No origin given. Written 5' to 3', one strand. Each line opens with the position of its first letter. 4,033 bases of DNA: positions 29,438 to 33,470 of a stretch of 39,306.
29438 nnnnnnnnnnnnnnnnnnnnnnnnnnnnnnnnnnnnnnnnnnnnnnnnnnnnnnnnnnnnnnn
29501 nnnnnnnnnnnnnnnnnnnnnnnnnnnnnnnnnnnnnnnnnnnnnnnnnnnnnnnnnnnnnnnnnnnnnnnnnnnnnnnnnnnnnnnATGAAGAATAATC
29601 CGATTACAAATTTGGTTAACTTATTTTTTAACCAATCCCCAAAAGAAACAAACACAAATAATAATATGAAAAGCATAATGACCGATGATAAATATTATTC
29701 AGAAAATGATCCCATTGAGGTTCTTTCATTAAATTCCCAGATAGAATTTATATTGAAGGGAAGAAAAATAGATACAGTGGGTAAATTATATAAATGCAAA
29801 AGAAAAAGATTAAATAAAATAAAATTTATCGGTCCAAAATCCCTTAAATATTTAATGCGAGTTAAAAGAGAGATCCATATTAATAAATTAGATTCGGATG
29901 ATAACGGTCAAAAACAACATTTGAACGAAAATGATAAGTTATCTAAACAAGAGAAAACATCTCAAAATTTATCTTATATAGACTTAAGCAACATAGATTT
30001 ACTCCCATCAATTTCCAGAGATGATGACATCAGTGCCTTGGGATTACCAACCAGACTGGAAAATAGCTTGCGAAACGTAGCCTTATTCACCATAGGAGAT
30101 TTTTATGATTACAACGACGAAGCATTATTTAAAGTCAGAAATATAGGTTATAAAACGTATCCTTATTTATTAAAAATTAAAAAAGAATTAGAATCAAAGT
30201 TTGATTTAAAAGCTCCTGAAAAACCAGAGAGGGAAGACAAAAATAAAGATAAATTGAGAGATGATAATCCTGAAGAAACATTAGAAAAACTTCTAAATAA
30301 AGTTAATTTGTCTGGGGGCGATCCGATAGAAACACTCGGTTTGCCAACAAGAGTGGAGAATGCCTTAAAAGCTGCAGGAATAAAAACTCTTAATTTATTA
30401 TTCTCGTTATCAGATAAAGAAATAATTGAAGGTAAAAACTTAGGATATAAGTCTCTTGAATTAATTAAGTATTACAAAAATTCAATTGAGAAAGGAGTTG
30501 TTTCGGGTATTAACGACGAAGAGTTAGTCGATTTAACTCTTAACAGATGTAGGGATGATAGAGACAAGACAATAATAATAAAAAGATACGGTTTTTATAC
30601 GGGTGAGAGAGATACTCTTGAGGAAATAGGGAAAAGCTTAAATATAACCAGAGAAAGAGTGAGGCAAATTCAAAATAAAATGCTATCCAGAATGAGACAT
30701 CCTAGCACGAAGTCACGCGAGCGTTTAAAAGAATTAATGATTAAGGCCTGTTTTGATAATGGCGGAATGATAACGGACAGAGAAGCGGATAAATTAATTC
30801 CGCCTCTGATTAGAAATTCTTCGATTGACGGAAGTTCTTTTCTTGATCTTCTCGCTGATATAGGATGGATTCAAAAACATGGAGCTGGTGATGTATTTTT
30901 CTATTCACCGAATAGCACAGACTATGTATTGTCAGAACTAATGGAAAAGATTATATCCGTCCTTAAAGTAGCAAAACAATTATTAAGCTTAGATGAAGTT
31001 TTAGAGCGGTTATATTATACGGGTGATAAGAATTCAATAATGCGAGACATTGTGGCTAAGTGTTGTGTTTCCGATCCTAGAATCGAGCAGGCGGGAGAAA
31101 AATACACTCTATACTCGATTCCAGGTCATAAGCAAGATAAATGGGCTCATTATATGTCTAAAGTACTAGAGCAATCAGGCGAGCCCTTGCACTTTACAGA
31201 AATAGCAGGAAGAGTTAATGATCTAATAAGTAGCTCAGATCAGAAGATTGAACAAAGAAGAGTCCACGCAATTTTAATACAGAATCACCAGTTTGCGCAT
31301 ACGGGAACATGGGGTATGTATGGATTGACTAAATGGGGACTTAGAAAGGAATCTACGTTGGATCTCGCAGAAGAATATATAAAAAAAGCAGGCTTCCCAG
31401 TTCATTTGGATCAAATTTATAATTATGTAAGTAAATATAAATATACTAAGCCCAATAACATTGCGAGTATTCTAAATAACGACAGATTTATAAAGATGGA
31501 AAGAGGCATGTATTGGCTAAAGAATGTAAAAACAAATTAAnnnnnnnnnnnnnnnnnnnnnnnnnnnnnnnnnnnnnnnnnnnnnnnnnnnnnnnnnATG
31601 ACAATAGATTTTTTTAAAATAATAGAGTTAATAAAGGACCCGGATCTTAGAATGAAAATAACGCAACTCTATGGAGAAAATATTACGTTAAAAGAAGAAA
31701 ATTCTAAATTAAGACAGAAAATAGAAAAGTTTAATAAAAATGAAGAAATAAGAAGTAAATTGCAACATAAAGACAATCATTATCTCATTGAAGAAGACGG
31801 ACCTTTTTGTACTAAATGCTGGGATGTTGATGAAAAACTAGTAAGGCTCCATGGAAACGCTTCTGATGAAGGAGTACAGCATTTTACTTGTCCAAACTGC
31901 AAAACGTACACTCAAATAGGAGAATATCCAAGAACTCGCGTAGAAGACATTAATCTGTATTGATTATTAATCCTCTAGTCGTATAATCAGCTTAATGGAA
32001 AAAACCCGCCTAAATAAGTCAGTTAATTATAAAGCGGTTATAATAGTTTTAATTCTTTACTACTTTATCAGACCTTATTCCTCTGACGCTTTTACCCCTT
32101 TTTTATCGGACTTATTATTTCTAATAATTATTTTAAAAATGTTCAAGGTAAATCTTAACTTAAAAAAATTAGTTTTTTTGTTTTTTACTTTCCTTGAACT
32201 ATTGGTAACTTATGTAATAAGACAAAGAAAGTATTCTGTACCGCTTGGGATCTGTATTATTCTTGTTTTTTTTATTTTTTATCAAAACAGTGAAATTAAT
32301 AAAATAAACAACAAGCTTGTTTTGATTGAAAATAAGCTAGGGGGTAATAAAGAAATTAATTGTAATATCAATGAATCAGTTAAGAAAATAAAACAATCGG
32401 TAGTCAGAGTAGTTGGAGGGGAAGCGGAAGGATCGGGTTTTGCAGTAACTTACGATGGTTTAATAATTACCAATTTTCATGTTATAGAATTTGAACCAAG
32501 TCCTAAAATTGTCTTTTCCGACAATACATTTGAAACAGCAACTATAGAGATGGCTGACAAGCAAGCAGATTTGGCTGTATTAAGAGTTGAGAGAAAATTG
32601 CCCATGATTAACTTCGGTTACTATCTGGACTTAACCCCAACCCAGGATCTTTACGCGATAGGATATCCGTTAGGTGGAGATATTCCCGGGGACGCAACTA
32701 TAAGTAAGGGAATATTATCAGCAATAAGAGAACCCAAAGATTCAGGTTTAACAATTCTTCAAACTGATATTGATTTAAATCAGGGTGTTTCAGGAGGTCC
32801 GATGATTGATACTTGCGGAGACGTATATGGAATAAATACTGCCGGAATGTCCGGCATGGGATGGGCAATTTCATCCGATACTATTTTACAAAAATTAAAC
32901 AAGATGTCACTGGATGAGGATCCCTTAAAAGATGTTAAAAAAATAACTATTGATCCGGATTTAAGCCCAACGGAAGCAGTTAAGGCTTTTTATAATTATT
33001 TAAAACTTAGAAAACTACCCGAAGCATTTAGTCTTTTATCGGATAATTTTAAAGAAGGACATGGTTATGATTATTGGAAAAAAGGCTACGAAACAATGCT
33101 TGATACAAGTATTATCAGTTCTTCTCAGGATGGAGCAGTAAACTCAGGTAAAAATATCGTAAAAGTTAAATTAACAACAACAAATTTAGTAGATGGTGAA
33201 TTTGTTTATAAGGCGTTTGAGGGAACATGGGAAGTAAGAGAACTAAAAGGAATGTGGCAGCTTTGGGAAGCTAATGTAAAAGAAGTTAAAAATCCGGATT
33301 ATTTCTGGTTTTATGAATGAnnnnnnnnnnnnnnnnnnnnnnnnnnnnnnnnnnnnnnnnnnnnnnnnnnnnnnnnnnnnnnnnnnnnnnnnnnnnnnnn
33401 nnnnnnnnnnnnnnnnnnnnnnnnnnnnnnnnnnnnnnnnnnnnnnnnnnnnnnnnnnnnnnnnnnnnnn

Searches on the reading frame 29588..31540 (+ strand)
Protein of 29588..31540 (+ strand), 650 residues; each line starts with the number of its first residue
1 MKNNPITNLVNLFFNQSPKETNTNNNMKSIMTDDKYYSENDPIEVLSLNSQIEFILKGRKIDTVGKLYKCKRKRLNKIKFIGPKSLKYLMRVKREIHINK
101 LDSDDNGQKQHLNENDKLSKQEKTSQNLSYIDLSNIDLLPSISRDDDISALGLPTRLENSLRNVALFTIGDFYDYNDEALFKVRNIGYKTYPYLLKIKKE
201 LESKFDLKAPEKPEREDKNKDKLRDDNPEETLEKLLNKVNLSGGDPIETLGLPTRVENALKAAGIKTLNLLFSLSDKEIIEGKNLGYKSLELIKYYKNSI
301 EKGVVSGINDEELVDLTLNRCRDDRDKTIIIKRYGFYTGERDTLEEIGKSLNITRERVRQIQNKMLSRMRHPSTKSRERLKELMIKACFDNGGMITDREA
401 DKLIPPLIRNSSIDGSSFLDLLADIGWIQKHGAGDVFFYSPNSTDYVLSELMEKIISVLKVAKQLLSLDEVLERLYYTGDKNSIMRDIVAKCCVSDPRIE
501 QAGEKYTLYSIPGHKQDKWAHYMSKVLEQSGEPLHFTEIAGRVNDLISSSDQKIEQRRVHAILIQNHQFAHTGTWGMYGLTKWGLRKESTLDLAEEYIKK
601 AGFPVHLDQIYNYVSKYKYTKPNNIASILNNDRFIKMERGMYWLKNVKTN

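Call 9: search_protein_families(library=pfam, proteins=[window:29588-31540:+], max_evalue=0.01)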
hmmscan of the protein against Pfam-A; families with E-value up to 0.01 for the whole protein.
window:29588-31540:+ (650 aa): 3 families
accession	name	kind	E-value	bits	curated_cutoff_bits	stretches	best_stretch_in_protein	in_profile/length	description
PF03118.21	RNA_pol_A_CTD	-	7.7e-25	86.9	23.8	2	246-294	14-62/67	Bacterial RNA polymerase, alpha chain C terminal domain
PF04545.22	Sigma70_r4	-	4.2e-12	45.8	24.1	1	323-371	6-50/50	Sigma-70, region 4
PF05066.19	HARE-HTH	-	2.3e-05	25.2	25.9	1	519-578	3-69/71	HB1, ASXL, restriction endonuclease HTH domain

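Call 89: search_protein_families(library=padloc, proteins=[window:29588-31540:+], max_evalue=0.001)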
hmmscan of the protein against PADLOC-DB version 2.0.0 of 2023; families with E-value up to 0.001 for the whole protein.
window:29588-31540:+ (650 aa): 2 families
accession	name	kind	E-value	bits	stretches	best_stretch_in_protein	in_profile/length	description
PDLC02203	MzaA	-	1.3e-09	34.9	1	312-377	599-663/683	-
PDLC02512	PglW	-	4.9e-07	26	1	141-396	800-976/1403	PglW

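Call 90: search_protein_families(library=ncbifam, proteins=[window:29588-31540:+], max_evalue=0.001)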
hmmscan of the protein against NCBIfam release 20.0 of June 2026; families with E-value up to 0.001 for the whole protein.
window:29588-31540:+ (650 aa): 35 families (the best 25 are shown)
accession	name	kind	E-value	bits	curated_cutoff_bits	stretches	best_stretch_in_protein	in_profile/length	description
NF003519.0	PRK05182.2-5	equivalog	5.4e-21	74.9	277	3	243-294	253-304/320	DNA-directed RNA polymerase subunit alpha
TIGR02027.1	rpoA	equivalog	6.8e-17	61.6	227.8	1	227-294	224-285/298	DNA-directed RNA polymerase subunit alpha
NF003516.0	PRK05182.2-2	equivalog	3.6e-14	52.6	353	1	246-293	248-296/315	DNA-directed RNA polymerase subunit alpha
TIGR02393.1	RpoD_Cterm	equivalog_domain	5.3e-14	52.4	354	1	317-377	173-232/238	RNA polymerase sigma factor RpoD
NF004562.0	PRK05901.1-4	equivalog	1.9e-13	49.8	779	1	323-374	494-545/571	RNA polymerase sigma factor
TIGR02394.1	rpoS_proteo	equivalog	5e-13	49.2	378.7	1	312-372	214-273/285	RNA polymerase sigma factor RpoS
NF041931.2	MzaA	equivalog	5.1e-13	48.7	800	1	323-375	655-707/726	MZA anti-phage system associated sigma-70 family RNA polymerase sigma factor MzaA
NF003517.0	PRK05182.2-3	equivalog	1.4e-12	47.2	356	1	246-302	260-316/344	DNA-directed RNA polymerase subunit alpha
NF004208.0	PRK05658.1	equivalog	4.7e-12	45.7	555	1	324-375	571-622/631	RNA polymerase sigma factor RpoD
NF005643.0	PRK07406.1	equivalog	5.5e-12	45.4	500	1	301-377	317-391/397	RNA polymerase sigma factor RpoD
NF004207.0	PRK05657.1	equivalog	1.5e-11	44.2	394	1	323-371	267-315/329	RNA polymerase sigma factor RpoS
NF005785.0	PRK07598.1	equivalog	1.5e-11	43.8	554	1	323-377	352-406/415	RNA polymerase sigma factor SigC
NF004561.0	PRK05901.1-3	equivalog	1.8e-11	43.9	582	1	324-374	478-528/537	RNA polymerase sigma factor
NF006666.0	PRK09210.1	equivalog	2e-11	43.8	572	1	323-376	310-363/370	RNA polymerase sigma factor RpoD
NF004566.0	PRK05901.2-4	equivalog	7.7e-11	41.8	531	1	313-376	373-437/448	RNA polymerase sigma factor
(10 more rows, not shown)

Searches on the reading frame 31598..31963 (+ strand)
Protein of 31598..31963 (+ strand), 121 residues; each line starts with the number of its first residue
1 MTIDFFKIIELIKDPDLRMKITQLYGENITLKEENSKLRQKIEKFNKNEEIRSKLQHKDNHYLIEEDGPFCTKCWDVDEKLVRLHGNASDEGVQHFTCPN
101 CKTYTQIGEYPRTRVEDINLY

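Call 9: search_protein_families(library=pfam, proteins=[window:31598-31963:+], max_evalue=0.01)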
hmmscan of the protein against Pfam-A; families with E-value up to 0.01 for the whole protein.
window:31598-31963:+ (121 aa): 3 families
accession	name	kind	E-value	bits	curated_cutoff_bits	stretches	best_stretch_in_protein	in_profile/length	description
PF06156.18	YabA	-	0.00072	20.6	30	1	16-60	26-70/103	Initiation control protein YabA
PF06005.17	ZapB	-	0.0064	17.4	31.5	1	17-49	23-55/71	Cell division protein ZapB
PF01166.23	TSC22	-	0.0092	16.6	30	0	17-42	19-44/57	TSC-22/dip/bun family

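Call 89: search_protein_families(library=padloc, proteins=[window:31598-31963:+], max_evalue=0.001)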
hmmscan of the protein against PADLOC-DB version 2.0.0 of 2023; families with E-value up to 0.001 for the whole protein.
window:31598-31963:+ (121 aa): 0 families

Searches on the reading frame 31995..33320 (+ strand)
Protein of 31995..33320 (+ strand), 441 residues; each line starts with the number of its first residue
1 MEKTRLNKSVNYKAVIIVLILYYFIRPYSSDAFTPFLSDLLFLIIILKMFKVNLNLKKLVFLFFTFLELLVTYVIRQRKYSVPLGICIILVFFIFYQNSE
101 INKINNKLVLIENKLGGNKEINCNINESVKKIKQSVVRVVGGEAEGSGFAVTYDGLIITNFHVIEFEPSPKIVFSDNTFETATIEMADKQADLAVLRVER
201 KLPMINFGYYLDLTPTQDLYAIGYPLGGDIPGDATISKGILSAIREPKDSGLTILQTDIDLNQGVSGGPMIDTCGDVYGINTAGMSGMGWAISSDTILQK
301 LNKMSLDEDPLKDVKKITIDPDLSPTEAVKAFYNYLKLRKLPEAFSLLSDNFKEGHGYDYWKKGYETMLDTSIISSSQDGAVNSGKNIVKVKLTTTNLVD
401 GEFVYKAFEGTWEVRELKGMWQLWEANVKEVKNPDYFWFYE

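Call 9: search_protein_families(library=pfam, proteins=[window:31995-33320:+], max_evalue=0.01)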
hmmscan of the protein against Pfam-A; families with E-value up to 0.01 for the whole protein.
window:31995-33320:+ (441 aa): 2 families
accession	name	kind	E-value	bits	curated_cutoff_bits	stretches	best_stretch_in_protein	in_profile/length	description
PF13365.12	Trypsin_2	-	1.4e-25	91.2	27.6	1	146-280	1-144/144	Trypsin-like peptidase domain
PF00089.32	Trypsin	-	5.8e-05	23.4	20.6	1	147-287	28-200/220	Trypsin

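Call 89: search_protein_families(library=padloc, proteins=[window:31995-33320:+], max_evalue=0.001)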
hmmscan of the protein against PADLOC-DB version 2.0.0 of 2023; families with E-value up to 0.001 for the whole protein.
window:31995-33320:+ (441 aa): 3 families
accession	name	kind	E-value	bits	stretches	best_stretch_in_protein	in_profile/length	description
PDLC02960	RT-Protease_XI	-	1.5e-16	58.5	1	104-287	307-487/506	single gene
PDLC02959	RT-Protease_XI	-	5.8e-16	56.5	1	105-286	311-491/510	single gene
PDLC02159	Avs1b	-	1.7e-05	20.4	1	130-306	4-189/1924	-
